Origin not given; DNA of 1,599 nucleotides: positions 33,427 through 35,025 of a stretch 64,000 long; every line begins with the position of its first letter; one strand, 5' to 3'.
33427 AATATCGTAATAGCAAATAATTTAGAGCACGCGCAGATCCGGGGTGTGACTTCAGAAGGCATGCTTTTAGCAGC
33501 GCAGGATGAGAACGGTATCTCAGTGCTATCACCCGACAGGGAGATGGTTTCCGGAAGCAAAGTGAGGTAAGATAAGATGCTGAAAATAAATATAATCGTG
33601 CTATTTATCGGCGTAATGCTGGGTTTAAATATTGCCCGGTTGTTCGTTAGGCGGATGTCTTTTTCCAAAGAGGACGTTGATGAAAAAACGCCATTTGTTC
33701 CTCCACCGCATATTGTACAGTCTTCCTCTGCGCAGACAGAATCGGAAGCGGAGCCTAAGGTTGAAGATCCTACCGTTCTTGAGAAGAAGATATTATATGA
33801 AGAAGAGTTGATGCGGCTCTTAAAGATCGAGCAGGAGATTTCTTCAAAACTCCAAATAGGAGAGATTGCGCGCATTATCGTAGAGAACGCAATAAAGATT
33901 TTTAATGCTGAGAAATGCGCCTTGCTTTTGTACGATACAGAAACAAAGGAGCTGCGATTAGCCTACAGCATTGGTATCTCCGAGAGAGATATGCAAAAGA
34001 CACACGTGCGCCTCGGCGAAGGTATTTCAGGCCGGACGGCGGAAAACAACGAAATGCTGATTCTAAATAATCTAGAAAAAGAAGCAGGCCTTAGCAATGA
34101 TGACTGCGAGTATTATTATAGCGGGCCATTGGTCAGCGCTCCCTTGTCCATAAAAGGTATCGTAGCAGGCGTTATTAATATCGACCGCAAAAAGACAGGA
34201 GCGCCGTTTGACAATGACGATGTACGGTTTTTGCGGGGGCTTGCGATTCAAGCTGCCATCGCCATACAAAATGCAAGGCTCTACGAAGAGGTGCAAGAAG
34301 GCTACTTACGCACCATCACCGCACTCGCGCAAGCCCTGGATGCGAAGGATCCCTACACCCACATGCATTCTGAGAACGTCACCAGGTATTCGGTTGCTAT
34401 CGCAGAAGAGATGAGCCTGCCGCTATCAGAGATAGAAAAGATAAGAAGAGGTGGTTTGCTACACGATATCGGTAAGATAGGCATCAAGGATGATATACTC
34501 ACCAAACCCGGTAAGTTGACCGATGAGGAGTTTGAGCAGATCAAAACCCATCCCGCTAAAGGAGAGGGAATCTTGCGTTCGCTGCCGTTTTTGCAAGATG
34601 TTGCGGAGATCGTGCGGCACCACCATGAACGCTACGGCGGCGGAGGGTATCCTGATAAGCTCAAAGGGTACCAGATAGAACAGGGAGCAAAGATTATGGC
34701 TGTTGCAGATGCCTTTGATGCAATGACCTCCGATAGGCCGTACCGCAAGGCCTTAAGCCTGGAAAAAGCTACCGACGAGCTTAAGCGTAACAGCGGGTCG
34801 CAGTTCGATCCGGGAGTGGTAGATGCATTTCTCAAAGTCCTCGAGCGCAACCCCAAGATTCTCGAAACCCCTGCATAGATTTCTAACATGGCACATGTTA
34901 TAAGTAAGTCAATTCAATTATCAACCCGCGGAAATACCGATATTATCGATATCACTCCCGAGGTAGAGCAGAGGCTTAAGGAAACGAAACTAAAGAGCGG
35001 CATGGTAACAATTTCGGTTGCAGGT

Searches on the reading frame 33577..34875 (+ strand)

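Call 60: search_protein_families(library=pfam, proteins=[window:33577-34875:+], max_evalue=0.001)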
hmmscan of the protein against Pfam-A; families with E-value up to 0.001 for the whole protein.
window:33577-34875:+ (433 aa): 5 families
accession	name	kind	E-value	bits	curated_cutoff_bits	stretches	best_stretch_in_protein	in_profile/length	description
PF13487.12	HD_5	-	2.1e-39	135.5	27.2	1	250-413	3-169/170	HD domain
PF01966.28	HD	-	5.1e-21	75.5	22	1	264-383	4-116/116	HD domain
PF13185.12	GAF_2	-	9.3e-16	58.7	28.6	1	94-231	4-136/136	GAF domain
PF13492.12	GAF_3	-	4.3e-14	53.5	27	1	94-232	2-129/129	GAF domain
PF01590.32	GAF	-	4.5e-11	43.9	22.4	1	95-230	3-133/133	GAF domain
